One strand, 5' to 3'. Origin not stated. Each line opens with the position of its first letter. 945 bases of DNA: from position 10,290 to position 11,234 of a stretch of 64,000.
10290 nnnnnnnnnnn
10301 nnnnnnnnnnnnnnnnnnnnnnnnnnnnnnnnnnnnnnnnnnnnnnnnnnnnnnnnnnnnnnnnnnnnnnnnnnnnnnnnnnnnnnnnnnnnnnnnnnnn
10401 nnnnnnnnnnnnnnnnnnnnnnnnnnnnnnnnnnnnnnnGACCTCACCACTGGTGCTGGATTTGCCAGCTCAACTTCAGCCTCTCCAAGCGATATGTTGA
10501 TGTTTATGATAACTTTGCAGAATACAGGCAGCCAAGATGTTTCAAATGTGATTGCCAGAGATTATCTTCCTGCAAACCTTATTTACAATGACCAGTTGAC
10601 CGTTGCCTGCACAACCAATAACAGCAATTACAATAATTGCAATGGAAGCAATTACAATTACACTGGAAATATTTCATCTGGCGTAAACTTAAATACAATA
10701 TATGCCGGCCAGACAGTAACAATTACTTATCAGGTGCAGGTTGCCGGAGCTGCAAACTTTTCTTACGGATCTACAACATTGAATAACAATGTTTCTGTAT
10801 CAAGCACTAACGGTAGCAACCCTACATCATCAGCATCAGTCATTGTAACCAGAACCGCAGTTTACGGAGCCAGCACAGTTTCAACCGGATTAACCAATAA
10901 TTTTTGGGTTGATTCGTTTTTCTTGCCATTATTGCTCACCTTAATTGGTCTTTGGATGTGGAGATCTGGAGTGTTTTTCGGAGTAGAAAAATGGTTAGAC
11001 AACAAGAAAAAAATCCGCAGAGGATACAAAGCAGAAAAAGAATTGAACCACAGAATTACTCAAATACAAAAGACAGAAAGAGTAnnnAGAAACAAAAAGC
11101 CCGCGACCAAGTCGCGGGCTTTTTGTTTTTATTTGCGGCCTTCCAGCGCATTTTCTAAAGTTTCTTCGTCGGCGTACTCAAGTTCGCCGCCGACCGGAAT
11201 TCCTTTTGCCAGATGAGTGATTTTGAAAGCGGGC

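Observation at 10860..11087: Non-LPXTG C-terminal sorting-signal candidate shared by two surface proteins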

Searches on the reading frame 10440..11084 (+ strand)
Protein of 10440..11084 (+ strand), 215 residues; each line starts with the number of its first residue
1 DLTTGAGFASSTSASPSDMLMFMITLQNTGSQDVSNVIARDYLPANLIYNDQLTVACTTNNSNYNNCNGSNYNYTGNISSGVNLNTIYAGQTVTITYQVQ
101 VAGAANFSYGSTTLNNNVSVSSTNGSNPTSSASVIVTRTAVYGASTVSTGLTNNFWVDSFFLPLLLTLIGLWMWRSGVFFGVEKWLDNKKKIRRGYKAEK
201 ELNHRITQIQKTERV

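Call 69: predict_structure(alignment_id=A6)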
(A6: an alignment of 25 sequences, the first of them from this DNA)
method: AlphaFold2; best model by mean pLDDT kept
length: 215 residues; sequences in the alignment: 25
mean_pLDDT: 70.8   pTM: 0.50
mean pLDDT of the five models: 70.8, 65.8, 65.6, 63.3, 62.2
residues with pLDDT >= 90: 2; 70-90: 125; 50-70: 62; < 50: 26
segments of 3 or more residues with pLDDT < 50: 1-9, 69-71, 140-153
pLDDT, mean of each block of 10 residues (from residue 1): 34 77 82 82 81 81 56 71 83 85 70 68 64 60 38 54 81 72 71 84 89 78
secondary structure, 60 per line:
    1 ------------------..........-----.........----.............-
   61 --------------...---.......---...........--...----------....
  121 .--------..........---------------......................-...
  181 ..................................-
elements in order: E19-28 E34-42 E47-59 E75-77 E81-87 E91-101 E117-121 E130-139 H155-176 H178-214
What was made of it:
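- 10860..10928 (+): Conserved extracellular motif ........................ The candidate scissile bond T1033|G1034 lies at 10884-10889. AF2 models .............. as a coil with pLDDT below 50, between the last beta strand and the helix (call 69).
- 10962..11084 (+): Predicted cytoplasmic segment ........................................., made of a basic cluster and a conserved helix (the 'long' tail subtype). AF2 helix at fragment residues 178-214 (call 69).
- AF2 places the motif in an unstructured linker ending one residue before the helix (coil 140-153, helix from 155; call 69). AF2 models that linker as disordered, so it is not a folded interaction surface (call 69).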
